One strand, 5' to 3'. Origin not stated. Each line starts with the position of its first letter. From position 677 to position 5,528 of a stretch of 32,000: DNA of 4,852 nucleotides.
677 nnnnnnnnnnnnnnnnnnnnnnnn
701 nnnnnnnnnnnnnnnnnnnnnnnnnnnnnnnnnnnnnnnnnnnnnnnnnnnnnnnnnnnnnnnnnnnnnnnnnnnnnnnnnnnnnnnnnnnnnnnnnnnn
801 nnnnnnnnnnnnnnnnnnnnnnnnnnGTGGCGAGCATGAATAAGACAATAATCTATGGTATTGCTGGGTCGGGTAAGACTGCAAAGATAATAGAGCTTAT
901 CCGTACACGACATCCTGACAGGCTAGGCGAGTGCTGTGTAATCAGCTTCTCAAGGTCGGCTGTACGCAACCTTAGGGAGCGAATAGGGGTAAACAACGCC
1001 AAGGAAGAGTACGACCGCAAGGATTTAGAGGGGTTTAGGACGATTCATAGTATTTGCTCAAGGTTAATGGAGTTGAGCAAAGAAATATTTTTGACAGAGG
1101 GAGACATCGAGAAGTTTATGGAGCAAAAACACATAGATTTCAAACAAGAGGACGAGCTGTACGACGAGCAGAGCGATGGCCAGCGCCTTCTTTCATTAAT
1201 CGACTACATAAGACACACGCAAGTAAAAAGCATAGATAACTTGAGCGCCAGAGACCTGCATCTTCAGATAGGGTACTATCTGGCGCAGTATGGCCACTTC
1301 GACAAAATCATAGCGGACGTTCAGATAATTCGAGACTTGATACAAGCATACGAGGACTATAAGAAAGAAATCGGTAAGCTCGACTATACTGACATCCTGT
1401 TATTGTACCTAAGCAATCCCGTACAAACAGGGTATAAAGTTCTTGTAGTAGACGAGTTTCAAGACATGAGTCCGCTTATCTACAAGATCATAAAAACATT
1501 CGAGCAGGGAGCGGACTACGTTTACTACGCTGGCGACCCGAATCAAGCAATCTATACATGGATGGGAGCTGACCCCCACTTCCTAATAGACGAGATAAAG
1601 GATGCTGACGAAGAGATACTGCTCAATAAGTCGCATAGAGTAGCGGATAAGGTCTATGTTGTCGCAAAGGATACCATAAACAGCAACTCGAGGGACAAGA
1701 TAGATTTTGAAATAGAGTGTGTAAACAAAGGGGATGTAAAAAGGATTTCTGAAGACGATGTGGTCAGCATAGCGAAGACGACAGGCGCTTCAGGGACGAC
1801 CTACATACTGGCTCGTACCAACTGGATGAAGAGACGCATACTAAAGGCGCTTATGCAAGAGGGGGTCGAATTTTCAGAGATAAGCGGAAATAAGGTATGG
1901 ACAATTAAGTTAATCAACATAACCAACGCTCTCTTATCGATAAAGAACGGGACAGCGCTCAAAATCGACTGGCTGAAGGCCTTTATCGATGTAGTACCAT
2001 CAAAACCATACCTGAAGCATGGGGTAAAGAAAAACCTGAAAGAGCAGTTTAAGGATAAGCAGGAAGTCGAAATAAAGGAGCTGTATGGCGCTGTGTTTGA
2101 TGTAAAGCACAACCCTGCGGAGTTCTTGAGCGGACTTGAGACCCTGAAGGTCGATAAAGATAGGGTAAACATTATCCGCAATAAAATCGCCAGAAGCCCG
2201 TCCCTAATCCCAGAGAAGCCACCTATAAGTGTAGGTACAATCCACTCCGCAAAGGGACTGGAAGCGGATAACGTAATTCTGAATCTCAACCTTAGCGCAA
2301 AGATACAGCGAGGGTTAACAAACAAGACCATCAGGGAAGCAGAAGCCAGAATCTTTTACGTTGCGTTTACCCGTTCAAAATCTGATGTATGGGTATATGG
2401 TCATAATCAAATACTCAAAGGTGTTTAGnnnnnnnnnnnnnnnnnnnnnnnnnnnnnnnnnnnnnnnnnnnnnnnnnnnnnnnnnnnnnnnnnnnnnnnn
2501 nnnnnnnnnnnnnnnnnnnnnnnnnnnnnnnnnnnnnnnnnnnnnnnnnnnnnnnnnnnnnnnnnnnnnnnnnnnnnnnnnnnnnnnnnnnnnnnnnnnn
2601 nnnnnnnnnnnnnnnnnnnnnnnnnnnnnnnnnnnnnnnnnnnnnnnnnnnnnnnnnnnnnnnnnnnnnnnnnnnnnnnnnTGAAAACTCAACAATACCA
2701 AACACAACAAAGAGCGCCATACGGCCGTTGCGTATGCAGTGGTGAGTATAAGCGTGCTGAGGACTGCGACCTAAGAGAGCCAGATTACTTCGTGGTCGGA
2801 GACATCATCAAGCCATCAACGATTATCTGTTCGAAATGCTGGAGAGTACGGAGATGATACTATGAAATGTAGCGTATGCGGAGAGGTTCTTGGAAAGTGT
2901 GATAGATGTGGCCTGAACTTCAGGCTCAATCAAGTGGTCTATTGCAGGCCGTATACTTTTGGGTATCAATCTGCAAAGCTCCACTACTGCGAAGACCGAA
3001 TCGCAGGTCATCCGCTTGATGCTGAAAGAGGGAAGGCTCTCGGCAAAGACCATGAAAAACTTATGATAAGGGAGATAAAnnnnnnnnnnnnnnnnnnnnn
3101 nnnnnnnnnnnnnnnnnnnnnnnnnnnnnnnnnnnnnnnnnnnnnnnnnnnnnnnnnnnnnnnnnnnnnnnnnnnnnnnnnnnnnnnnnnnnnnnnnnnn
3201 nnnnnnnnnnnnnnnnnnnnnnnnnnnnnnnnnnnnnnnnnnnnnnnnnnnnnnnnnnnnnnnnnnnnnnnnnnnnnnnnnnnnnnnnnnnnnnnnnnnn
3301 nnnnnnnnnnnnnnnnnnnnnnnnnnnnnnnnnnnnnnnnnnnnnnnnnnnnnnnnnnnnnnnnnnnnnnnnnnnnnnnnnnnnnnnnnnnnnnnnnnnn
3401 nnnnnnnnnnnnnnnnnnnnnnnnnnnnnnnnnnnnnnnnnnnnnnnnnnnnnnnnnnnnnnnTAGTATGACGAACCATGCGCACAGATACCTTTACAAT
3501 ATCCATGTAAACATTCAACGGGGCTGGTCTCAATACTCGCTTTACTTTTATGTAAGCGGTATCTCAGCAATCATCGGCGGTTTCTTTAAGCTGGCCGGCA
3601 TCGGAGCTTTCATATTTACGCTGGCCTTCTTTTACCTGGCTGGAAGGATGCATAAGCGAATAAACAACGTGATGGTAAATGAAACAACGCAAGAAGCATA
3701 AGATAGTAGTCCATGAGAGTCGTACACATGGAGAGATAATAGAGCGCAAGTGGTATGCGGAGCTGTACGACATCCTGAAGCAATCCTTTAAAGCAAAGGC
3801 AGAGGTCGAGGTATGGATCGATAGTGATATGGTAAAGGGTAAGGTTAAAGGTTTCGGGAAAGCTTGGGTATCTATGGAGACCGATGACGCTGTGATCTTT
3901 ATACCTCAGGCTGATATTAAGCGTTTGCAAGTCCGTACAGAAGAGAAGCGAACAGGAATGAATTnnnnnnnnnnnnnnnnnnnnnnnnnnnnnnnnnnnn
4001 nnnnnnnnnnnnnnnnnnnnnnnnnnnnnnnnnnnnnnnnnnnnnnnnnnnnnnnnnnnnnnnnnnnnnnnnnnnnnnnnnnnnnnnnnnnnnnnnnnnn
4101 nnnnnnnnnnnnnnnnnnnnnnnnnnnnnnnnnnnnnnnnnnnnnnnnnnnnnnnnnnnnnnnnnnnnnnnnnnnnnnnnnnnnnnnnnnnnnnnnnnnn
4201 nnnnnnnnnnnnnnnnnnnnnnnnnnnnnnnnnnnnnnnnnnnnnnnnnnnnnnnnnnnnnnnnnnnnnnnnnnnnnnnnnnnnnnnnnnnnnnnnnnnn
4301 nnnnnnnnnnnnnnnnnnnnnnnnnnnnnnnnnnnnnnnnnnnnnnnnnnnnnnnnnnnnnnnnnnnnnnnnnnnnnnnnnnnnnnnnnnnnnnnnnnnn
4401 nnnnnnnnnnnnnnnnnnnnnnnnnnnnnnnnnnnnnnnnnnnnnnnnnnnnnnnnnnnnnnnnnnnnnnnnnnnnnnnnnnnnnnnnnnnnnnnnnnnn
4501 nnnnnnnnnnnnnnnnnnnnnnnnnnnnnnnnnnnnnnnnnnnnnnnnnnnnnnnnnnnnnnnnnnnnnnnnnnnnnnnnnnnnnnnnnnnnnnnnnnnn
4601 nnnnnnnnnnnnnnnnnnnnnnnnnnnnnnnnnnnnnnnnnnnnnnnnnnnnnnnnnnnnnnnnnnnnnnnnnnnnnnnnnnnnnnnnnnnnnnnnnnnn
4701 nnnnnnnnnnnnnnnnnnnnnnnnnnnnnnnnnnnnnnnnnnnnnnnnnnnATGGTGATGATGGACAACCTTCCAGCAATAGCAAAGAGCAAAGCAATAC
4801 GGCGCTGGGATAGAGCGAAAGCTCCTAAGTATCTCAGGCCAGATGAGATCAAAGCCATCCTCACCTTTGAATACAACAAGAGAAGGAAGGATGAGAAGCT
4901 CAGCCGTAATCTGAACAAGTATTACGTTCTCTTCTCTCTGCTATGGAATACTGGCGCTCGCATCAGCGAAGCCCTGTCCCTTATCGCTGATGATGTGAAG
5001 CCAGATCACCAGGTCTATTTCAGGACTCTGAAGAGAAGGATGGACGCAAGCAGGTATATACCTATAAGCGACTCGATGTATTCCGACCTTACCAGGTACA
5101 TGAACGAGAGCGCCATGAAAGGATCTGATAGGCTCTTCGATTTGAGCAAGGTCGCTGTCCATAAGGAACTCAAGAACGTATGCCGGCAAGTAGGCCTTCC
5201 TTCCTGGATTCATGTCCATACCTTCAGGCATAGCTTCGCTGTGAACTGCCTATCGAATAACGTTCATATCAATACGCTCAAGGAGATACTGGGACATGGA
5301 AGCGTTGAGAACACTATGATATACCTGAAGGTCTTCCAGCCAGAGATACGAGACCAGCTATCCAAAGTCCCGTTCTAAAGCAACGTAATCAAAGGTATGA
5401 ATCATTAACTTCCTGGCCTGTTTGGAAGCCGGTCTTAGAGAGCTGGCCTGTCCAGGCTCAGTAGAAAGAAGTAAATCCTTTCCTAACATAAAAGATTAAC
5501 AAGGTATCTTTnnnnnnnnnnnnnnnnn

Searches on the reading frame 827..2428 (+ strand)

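Call 9: search_protein_families(library=pfam, proteins=[window:827-2428:+])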
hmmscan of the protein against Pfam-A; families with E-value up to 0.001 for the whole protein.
window:827-2428:+ (533 aa): 6 families
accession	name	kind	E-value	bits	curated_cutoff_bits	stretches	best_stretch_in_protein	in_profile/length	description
PF00580.27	UvrD-helicase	-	2.2e-26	93.6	23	1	5-259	14-269/271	UvrD/REP helicase N-terminal domain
PF13245.12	AAA_19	-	3.5e-13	50.3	25.1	1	7-244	14-132/134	AAA domain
PF13361.12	UvrD_C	-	1.3e-12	48.3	25.6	1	463-524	283-346/350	UvrD-like helicase C-terminal domain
PF01443.25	Viral_helicase1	-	9.1e-10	39.2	21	0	194-304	50-150/228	Viral superfamily 1 RNA helicase core domain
PF13538.12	UvrD_C_2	-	6.5e-07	29.5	27.4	1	468-524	3-52/52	UvrD-like helicase C-terminal domain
PF13087.12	AAA_12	-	0.00098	19.2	27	0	446-527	121-194/195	AAA domain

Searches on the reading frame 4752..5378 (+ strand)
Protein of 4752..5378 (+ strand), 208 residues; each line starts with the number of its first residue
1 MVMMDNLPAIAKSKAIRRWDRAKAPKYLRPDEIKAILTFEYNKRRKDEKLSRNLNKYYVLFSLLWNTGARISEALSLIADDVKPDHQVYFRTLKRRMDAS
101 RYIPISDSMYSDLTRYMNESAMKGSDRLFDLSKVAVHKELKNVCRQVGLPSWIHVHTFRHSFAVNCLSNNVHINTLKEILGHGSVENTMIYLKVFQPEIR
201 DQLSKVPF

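Call 9: search_protein_families(library=pfam, proteins=[window:4752-5378:+])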
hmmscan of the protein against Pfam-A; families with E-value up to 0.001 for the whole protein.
window:4752-5378:+ (208 aa): 1 family
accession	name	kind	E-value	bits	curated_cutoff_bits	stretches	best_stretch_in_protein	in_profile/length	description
PF00589.27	Phage_integrase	-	1.8e-21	77.1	27.1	1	26-194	1-168/172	Phage integrase family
